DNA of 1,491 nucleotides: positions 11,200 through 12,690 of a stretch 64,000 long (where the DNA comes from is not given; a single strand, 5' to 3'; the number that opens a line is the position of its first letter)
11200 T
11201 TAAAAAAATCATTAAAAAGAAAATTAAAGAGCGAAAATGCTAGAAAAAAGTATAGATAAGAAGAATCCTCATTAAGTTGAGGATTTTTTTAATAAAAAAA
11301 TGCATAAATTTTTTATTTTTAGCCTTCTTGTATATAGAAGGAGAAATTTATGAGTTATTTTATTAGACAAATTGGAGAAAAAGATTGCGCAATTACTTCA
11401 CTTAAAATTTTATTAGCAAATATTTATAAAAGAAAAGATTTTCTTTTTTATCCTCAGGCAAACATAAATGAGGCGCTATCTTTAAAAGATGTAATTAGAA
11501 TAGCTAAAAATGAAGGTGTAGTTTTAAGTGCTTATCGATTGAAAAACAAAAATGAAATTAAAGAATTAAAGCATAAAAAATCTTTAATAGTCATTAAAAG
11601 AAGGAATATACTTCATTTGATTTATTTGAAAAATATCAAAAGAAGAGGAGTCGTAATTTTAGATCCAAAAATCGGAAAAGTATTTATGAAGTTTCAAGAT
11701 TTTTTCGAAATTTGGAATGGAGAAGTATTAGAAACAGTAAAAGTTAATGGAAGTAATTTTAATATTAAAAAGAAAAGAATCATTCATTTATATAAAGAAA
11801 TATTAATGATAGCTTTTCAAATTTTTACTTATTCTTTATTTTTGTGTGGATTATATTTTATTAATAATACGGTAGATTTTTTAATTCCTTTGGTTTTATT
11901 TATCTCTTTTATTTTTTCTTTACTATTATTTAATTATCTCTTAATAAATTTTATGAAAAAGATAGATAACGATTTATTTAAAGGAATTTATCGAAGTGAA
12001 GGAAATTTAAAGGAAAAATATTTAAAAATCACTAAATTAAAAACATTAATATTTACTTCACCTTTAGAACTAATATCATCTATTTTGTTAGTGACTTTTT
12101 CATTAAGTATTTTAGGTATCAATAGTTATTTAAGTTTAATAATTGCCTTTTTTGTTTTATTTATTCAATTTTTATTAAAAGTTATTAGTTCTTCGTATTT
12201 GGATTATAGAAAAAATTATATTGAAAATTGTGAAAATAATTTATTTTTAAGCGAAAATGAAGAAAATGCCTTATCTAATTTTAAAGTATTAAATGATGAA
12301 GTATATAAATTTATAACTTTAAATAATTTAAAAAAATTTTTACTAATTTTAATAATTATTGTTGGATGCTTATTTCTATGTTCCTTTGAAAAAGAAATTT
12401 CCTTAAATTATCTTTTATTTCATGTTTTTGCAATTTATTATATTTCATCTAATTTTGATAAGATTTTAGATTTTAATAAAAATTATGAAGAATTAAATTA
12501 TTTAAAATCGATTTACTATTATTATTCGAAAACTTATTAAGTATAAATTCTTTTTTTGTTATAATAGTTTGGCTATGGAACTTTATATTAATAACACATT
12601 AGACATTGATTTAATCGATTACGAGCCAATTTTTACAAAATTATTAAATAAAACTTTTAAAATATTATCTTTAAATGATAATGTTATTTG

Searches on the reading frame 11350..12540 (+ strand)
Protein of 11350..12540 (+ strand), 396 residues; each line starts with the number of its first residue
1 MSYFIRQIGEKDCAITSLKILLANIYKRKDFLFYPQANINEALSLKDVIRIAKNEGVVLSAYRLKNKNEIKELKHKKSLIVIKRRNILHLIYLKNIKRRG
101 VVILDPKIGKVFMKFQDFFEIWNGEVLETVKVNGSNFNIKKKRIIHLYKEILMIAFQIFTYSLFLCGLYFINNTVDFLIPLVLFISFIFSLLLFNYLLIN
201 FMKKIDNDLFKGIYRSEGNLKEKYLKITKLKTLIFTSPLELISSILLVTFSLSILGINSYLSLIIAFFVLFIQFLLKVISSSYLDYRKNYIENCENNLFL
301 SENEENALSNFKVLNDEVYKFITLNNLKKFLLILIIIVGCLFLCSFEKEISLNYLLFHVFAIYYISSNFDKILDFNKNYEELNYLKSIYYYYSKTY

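Call 13: find_encoding_contigs(protein=window:11350-12540:+, flank=3000, max_places=8)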
Protein window:11350-12540:+ (396 aa): 3 contigs read that carry it; 1 place shown.
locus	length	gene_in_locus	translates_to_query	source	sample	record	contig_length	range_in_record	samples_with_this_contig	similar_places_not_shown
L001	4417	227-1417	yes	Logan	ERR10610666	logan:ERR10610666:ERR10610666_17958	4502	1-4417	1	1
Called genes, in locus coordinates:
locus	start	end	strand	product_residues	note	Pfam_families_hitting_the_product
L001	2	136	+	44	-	?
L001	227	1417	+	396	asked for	PF03412:Peptidase_C39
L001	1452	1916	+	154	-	PF02130:YbeY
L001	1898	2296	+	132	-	PF00383:dCMP_cyt_deam_1, PF08211:dCMP_cyt_deam_2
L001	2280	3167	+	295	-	PF00009:GTP_EFTU (faint), PF03193:RsgA_GTPase (faint), PF00350:Dynamin_N (faint), PF01926:MMR_HSR1, PF02421:FeoB_N, PF04548:AIG1, PF07650:KH_2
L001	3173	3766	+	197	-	-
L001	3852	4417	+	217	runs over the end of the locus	?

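Call 21: search_protein_families(library=pfam, proteins=[window:11350-12540:+], max_evalue=0.01)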
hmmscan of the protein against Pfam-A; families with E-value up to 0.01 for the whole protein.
window:11350-12540:+ (396 aa): 2 families
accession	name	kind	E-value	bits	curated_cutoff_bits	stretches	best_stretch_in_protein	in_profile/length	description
PF03412.21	Peptidase_C39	-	1.2e-13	51.5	22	1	3-129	3-128/133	Peptidase C39 family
PF04584.19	Pox_A28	-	0.0099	16.5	27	0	356-389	17-50/140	Poxvirus A28 family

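Call 31: search_protein_families(library=ncbifam, proteins=[window:11350-12540:+], max_evalue=0.01)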
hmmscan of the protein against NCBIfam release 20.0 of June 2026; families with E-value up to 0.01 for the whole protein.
window:11350-12540:+ (396 aa): 4 families
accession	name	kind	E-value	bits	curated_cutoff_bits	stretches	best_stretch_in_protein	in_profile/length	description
NF045998.1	cleave_ABC_plasm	equivalog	2e-13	49.5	500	1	7-200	2-191/673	Mbov_0121 family peptidase domain-containing ABC transporter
NF058616.2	C39_FapD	equivalog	9e-05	21.8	330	1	42-130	93-179/224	fibril amyloid maturation endopeptidase FapD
TIGR03796.1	NHLM_micro_ABC1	equivalog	0.0018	16.6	853.3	1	47-161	49-158/710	NHLP family bacteriocin export ABC transporter peptidase/permease/ATPase subunit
NF050078.1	pilus_FilB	exception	0.0052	16.2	475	1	42-134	112-202/277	putative pilus system C39 family peptidase FilB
